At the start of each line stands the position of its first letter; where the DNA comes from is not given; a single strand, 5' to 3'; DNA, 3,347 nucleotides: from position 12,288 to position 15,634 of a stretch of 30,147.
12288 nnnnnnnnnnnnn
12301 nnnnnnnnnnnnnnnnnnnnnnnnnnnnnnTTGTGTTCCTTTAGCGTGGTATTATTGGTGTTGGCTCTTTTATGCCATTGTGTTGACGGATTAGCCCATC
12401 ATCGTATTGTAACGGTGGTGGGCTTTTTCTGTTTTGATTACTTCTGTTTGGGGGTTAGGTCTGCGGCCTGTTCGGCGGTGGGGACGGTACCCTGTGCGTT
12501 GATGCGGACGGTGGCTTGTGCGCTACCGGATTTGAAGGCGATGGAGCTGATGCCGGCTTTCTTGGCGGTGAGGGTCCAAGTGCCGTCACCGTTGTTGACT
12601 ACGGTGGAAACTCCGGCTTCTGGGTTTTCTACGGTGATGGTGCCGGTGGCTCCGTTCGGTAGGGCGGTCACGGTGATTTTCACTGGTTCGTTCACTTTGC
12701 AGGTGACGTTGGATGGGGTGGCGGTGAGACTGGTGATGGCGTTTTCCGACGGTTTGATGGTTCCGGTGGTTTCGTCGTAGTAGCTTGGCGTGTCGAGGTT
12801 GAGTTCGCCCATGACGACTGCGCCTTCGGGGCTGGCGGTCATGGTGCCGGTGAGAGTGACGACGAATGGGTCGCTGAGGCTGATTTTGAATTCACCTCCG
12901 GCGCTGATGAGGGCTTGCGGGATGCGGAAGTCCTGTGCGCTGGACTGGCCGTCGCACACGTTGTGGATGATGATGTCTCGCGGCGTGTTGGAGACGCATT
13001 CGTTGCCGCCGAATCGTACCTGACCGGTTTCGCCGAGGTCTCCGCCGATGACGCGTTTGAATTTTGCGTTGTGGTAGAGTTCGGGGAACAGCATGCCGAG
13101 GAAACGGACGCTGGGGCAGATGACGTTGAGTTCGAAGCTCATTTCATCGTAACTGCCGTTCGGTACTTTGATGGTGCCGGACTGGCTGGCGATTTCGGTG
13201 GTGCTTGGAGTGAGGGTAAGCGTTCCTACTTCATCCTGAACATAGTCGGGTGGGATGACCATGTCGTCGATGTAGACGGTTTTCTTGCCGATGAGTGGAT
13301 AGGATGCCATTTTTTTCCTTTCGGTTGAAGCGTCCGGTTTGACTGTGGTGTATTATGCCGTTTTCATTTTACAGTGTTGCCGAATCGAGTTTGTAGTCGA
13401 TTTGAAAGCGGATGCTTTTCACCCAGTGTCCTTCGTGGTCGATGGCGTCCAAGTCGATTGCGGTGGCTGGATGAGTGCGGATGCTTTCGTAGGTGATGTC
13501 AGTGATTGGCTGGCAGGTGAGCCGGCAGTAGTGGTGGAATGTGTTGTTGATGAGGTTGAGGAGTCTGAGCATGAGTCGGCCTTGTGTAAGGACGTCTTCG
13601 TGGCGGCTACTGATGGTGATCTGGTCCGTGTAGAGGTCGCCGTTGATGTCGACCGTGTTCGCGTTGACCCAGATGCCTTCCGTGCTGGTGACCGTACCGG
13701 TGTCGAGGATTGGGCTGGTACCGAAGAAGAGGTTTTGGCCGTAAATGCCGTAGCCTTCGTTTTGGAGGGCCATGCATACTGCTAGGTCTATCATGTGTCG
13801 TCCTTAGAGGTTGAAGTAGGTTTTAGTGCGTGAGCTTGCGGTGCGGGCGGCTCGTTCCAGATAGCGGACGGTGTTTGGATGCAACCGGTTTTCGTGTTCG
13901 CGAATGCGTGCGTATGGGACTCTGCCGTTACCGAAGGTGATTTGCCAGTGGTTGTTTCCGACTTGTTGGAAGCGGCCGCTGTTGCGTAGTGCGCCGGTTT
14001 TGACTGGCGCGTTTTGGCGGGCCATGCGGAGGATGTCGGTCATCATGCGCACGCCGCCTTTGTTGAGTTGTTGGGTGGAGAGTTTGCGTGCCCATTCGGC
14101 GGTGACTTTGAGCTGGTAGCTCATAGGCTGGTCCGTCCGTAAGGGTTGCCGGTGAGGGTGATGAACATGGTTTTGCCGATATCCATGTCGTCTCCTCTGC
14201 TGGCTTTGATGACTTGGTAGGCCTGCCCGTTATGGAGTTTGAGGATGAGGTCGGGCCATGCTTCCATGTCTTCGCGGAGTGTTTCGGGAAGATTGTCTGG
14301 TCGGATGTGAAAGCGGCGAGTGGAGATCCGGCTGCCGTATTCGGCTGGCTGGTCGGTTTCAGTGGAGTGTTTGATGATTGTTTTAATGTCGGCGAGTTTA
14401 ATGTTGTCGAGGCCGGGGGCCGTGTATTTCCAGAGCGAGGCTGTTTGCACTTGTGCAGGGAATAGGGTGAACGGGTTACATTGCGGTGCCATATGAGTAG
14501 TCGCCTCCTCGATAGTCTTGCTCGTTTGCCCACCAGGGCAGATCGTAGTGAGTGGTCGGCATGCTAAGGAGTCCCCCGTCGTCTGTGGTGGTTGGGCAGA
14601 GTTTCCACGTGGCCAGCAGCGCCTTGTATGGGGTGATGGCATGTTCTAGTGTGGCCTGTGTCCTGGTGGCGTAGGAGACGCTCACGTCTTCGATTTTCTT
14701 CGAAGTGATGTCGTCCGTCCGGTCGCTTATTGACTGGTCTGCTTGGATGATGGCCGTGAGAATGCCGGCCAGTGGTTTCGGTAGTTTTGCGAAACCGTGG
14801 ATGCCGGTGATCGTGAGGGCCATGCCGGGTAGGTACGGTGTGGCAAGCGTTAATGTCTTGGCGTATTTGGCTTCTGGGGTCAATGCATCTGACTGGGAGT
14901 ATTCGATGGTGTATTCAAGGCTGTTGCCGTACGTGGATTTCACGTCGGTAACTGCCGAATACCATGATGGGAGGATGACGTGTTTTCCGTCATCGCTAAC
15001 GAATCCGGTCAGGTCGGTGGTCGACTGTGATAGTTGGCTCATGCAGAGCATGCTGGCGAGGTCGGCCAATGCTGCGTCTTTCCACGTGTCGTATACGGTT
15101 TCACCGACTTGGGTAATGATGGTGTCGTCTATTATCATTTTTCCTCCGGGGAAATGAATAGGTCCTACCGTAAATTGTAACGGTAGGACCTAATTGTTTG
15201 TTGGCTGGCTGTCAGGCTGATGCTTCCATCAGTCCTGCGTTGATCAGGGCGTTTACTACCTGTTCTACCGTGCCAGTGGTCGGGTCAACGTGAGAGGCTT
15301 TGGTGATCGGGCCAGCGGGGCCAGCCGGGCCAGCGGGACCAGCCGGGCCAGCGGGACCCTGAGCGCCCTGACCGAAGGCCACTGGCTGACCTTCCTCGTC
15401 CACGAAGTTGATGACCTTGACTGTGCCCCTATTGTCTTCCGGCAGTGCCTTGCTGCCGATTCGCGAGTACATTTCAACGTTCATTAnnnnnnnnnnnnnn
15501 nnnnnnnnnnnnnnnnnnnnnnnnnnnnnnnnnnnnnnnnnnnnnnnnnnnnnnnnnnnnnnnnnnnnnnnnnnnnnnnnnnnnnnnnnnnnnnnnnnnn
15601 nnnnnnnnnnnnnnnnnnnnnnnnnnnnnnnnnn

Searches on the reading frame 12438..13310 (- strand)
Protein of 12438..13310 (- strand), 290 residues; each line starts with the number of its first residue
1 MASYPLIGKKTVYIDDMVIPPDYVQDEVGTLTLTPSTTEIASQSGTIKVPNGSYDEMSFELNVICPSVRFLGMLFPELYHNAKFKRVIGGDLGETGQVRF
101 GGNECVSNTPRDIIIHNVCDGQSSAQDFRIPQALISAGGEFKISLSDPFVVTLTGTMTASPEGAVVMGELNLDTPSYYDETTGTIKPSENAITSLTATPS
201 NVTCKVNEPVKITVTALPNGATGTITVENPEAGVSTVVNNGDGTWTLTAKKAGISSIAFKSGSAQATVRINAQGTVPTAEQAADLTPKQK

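Call 7: search_protein_families(library=phrogs, proteins=[window:12438-13310:-], max_evalue=0.01)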
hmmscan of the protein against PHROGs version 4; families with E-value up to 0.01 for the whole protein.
window:12438-13310:- (290 aa): 3 families
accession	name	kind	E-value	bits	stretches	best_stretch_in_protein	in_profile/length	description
phrog_215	-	head and packaging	3.5e-06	27.4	1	186-279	217-310/491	structural protein with Ig domain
phrog_33972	-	tail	0.0016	17.6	1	167-275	376-484/714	tail protein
phrog_41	-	tail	0.0029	18.2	1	191-269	159-239/245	major tail protein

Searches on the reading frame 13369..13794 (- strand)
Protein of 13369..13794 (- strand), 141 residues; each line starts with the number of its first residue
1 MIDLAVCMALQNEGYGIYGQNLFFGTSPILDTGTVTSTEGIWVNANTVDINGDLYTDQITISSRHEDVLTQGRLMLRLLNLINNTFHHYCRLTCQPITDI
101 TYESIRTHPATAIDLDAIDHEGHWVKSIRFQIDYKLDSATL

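Call 7: search_protein_families(library=phrogs, proteins=[window:13369-13794:-], max_evalue=0.01)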
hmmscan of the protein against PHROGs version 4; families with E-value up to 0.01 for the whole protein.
window:13369-13794:- (141 aa): 1 family
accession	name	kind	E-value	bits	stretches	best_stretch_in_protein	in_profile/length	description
phrog_921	-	unknown function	0.0069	17.2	1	5-83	5-82/127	-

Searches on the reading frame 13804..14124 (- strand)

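Call 7: search_protein_families(library=phrogs, proteins=[window:13804-14124:-], max_evalue=0.01)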
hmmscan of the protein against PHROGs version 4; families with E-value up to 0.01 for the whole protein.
window:13804-14124:- (106 aa): 2 families
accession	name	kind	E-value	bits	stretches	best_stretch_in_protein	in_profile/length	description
phrog_5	-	connector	5.7e-07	30.6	1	6-96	96-193/239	tail completion or Neck1 protein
phrog_556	-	head and packaging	0.00065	20.5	1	5-57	49-100/295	minor head protein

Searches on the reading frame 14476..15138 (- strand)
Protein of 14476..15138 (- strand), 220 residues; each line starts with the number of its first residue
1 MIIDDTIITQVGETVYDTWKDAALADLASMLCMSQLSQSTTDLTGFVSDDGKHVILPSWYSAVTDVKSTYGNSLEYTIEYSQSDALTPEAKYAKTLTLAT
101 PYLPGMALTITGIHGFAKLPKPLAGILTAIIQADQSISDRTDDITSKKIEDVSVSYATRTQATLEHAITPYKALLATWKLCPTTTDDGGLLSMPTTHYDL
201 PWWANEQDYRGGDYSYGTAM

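Call 7: search_protein_families(library=phrogs, proteins=[window:14476-15138:-], max_evalue=0.01)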
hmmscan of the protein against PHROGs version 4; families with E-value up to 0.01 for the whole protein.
window:14476-15138:- (220 aa): 2 families
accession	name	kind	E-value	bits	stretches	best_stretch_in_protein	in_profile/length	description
phrog_442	-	connector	3e-05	24.5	1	21-169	113-258/270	head-tail adaptor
phrog_1161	-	connector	0.0052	18.1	1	119-174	47-97/106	head-tail adaptor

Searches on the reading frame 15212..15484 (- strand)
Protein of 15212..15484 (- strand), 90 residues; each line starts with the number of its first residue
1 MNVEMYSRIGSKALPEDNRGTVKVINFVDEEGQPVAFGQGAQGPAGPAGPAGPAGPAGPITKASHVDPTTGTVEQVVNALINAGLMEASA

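Call 7: search_protein_families(library=phrogs, proteins=[window:15212-15484:-], max_evalue=0.01)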
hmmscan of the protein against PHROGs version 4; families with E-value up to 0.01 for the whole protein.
window:15212-15484:- (90 aa): 13 families
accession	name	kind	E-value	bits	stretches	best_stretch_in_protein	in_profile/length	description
phrog_5073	-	tail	2.1e-06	28.1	1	6-63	73-132/519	tail fiber protein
phrog_17587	-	tail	5.8e-05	22.7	1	23-61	334-372/641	tail fiber protein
phrog_22681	-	DNA, RNA and nucleotide metabolism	6.5e-05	23.9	1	38-68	109-139/157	DNA polymerase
phrog_3449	-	tail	0.00015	21.2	1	38-65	37-64/549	tail collar protein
phrog_10972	-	tail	0.00016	22.3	1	39-73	171-205/343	tail fiber protein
phrog_819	-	tail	0.00023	20.4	1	39-59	632-652/1024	tail protein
phrog_14726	-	tail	0.00053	19.8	1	39-76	185-222/537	tail fiber protein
phrog_366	-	tail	0.00055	20.5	1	38-62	343-367/474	tail fiber protein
phrog_1658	-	unknown function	0.00091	20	1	29-72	32-75/239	-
phrog_8745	-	tail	0.0019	16.6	1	39-61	1457-1479/1803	tail fiber protein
phrog_6320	-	tail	0.0056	16.5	1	39-59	190-210/745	tail fiber protein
phrog_4013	-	unknown function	0.0063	16.2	1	38-70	115-148/659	-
phrog_33894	-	unknown function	0.0073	15.9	1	30-70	430-469/727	-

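Call 68: search_protein_families(library=pfam, proteins=[window:15212-15484:-], max_evalue=0.01)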
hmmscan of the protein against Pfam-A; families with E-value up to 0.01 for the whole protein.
window:15212-15484:- (90 aa): 2 families
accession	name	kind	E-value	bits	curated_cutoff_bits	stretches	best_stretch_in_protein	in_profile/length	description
PF21784.3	Bflower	-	0.0063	17.3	25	1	20-68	45-95/116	4-fold beta flower protein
PF01391.23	Collagen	-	0.0077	16.4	27.2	0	40-58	34-52/60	Collagen triple helix repeat (20 copies)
